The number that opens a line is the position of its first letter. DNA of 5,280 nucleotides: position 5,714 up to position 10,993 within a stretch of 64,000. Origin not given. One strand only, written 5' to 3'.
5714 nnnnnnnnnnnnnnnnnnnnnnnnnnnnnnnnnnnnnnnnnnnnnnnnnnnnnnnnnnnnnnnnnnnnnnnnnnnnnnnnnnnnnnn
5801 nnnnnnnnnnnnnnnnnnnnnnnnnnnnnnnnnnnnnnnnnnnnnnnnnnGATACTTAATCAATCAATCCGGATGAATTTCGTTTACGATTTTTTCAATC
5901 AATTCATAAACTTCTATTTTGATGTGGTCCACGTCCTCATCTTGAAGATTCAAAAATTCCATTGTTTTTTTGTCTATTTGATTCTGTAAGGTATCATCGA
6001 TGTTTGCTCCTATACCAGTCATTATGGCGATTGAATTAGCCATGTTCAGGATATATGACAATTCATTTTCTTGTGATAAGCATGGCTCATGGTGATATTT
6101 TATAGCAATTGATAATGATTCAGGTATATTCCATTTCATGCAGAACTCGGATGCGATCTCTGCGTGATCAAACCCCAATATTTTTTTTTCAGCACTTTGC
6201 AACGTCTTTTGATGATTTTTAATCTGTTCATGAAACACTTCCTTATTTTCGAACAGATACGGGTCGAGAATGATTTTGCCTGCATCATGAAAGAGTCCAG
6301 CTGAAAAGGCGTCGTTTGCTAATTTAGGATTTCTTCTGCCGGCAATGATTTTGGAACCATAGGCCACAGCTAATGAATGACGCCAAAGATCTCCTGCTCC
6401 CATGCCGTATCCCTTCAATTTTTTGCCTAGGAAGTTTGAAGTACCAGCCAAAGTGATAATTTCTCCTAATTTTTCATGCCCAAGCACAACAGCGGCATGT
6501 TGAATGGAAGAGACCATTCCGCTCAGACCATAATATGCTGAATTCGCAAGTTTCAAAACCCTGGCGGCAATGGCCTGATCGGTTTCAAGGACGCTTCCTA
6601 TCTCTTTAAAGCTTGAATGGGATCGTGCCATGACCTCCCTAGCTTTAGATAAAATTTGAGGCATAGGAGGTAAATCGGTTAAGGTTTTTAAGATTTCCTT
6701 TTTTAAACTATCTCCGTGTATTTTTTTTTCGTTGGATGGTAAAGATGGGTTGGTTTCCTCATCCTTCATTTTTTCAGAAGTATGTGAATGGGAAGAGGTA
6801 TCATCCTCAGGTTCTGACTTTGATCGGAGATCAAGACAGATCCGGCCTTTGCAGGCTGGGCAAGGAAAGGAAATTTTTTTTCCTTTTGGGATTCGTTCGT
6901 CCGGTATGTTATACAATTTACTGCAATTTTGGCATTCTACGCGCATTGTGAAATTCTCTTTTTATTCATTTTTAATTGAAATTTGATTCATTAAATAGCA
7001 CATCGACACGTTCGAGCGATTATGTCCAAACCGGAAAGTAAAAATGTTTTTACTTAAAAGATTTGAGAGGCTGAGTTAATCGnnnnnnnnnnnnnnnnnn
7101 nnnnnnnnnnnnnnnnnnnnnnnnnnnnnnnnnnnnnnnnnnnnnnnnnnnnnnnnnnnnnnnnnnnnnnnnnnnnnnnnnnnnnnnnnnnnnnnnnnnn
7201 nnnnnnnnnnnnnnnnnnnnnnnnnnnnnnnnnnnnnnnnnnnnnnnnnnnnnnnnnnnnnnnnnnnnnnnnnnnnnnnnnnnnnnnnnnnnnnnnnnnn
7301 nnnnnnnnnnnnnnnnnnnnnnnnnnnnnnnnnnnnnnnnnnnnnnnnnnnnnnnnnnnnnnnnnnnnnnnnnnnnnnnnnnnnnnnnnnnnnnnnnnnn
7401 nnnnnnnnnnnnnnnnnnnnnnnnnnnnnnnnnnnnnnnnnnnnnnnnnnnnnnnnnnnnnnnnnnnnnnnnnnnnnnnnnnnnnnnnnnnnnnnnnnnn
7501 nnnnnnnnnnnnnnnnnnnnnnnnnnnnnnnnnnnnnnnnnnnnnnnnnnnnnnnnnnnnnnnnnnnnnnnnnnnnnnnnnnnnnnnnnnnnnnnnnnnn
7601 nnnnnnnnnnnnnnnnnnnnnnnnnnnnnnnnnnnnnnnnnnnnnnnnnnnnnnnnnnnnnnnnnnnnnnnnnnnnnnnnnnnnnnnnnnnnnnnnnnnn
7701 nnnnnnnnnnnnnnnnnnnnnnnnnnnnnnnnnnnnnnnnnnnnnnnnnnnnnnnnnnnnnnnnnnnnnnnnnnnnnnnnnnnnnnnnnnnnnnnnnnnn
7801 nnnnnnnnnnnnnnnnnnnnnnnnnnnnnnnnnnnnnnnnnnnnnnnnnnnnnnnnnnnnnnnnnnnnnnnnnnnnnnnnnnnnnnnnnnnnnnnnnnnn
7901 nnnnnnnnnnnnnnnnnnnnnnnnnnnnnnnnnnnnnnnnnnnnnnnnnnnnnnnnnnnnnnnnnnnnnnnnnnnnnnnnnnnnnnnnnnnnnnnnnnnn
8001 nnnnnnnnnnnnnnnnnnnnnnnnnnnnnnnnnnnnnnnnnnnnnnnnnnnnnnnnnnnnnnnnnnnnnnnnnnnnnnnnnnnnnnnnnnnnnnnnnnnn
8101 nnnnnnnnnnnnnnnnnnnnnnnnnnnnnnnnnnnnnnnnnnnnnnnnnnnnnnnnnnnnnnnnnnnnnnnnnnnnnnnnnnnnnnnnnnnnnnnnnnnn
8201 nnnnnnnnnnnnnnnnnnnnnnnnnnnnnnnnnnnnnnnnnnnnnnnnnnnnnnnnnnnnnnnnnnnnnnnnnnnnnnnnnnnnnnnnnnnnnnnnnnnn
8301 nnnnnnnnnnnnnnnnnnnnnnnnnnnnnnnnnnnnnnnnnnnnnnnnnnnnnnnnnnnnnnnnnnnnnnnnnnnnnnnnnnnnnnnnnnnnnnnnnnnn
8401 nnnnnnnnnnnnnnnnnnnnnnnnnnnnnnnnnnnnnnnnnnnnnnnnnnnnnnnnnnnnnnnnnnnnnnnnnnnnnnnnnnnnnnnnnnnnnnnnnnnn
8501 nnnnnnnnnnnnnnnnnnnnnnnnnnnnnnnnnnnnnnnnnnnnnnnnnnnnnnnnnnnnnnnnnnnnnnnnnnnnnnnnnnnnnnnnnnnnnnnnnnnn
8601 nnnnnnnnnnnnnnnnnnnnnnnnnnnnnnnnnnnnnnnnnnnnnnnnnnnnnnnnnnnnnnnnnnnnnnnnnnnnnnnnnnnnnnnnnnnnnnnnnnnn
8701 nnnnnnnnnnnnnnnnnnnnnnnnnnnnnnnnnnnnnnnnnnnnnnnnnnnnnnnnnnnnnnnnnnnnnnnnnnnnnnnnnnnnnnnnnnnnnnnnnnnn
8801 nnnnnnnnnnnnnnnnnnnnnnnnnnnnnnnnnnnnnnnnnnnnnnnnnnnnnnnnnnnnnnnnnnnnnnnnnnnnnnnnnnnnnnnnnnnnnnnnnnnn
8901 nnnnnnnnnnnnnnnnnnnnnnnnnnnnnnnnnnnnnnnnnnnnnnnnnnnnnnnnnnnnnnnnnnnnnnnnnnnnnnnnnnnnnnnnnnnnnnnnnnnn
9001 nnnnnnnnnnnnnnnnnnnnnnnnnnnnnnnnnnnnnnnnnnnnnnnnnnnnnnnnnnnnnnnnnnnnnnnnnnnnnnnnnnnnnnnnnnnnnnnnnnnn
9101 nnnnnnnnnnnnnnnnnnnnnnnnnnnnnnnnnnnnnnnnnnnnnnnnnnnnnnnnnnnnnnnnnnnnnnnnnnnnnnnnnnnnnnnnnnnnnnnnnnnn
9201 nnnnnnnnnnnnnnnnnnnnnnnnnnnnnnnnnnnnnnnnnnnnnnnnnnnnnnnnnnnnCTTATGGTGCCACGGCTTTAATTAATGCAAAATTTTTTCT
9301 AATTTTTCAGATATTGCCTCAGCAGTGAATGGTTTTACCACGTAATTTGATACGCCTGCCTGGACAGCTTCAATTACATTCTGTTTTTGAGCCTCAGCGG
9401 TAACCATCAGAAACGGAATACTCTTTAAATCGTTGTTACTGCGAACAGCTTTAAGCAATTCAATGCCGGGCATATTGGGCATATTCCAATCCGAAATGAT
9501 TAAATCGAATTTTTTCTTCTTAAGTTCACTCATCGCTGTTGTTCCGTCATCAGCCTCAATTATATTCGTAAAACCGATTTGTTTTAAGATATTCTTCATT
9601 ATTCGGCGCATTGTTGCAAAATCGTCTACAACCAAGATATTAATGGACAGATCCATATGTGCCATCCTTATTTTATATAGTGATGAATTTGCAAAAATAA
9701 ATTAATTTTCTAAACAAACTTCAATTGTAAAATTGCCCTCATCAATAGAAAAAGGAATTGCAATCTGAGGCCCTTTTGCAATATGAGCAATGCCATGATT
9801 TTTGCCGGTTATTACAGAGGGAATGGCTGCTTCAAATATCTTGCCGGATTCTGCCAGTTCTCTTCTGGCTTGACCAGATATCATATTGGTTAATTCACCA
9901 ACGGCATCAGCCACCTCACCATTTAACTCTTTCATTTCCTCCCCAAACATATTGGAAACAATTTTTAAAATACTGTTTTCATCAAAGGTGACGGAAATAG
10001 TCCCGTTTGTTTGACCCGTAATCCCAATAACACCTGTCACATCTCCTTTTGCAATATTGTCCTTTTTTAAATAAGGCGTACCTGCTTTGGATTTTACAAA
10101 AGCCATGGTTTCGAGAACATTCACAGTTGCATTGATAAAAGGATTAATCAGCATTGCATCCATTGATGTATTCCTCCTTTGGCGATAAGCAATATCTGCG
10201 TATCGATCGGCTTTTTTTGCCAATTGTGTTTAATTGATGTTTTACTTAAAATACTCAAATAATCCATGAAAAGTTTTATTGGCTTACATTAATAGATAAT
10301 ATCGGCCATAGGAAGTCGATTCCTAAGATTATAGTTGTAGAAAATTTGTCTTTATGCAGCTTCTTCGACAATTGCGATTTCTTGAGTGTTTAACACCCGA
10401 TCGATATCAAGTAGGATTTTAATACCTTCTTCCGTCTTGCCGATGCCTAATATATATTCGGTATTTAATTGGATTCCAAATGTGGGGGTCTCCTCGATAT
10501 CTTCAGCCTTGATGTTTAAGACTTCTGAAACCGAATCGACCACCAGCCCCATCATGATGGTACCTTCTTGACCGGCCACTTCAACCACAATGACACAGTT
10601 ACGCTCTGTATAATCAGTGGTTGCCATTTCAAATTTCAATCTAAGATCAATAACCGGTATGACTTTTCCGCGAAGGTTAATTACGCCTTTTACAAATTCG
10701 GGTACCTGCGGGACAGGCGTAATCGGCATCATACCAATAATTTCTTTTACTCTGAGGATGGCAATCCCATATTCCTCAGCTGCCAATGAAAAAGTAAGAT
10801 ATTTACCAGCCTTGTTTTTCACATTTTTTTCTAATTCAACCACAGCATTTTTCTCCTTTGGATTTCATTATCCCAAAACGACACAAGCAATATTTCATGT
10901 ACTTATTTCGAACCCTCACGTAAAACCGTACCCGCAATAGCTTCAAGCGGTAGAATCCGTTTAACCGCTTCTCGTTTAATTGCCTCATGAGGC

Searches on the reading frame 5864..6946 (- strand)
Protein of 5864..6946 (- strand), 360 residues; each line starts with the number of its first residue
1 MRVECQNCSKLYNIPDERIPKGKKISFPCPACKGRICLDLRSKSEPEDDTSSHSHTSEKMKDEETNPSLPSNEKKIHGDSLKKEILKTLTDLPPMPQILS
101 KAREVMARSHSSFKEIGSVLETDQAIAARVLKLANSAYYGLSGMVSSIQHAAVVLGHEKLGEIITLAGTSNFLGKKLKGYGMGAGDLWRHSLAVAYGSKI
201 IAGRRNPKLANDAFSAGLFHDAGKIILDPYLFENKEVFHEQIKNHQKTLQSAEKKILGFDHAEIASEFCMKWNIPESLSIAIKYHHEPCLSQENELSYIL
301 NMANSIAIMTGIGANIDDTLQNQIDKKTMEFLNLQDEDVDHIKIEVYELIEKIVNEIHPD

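Call 4: search_protein_families(library=pfam, proteins=[window:5864-6946:-], max_evalue=0.01)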
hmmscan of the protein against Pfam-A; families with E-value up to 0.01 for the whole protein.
window:5864-6946:- (360 aa): 4 families
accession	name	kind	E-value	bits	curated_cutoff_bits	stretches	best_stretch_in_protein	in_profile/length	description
PF08668.18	HDOD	-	4.1e-48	163.9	22.9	1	92-288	1-196/196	HDOD domain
PF13717.11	Zn_ribbon_4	-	2e-07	31.2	30.3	1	1-33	1-32/36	zinc-ribbon domain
PF01966.28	HD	-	4e-06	27.6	22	1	188-290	2-90/116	HD domain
PF14860.11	DrrA_P4M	-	0.0086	16.5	26.2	0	52-91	3-40/103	DrrA phosphatidylinositol 4-phosphate binding domain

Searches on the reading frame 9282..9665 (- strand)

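Call 4: search_protein_families(library=pfam, proteins=[window:9282-9665:-], max_evalue=0.01)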
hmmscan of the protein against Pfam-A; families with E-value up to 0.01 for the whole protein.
window:9282-9665:- (127 aa): 2 families
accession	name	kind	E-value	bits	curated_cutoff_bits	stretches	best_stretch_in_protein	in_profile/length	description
PF00072.30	Response_reg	-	2e-30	105.6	30.2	1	10-122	1-110/111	Response regulator receiver domain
PF06490.17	FleQ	-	0.0042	17.8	22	1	9-100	1-89/108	Flagellar regulatory protein FleQ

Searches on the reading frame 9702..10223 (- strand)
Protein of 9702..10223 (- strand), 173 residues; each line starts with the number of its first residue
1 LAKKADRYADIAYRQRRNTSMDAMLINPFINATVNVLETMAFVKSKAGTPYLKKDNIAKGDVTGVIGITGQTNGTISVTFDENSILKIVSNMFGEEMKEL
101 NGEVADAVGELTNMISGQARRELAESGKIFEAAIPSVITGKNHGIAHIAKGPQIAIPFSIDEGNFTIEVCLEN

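Call 4: search_protein_families(library=pfam, proteins=[window:9702-10223:-], max_evalue=0.01)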
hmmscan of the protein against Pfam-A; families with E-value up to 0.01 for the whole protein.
window:9702-10223:- (173 aa): 2 families
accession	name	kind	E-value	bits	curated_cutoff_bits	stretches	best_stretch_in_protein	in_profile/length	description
PF13690.11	CheX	-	1e-26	93.2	27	1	62-159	1-94/94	Chemotaxis phosphatase CheX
PF04509.17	CheC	-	7.9e-06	26.2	22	1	104-131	2-30/38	CheC-like family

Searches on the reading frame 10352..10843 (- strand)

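Call 4: search_protein_families(library=pfam, proteins=[window:10352-10843:-], max_evalue=0.01)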
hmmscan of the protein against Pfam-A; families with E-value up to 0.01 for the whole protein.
window:10352-10843:- (163 aa): 1 family
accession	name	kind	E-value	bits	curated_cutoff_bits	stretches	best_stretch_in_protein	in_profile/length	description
PF01584.24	CheW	-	1.5e-37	128.7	23.5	1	14-154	1-137/138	CheW-like domain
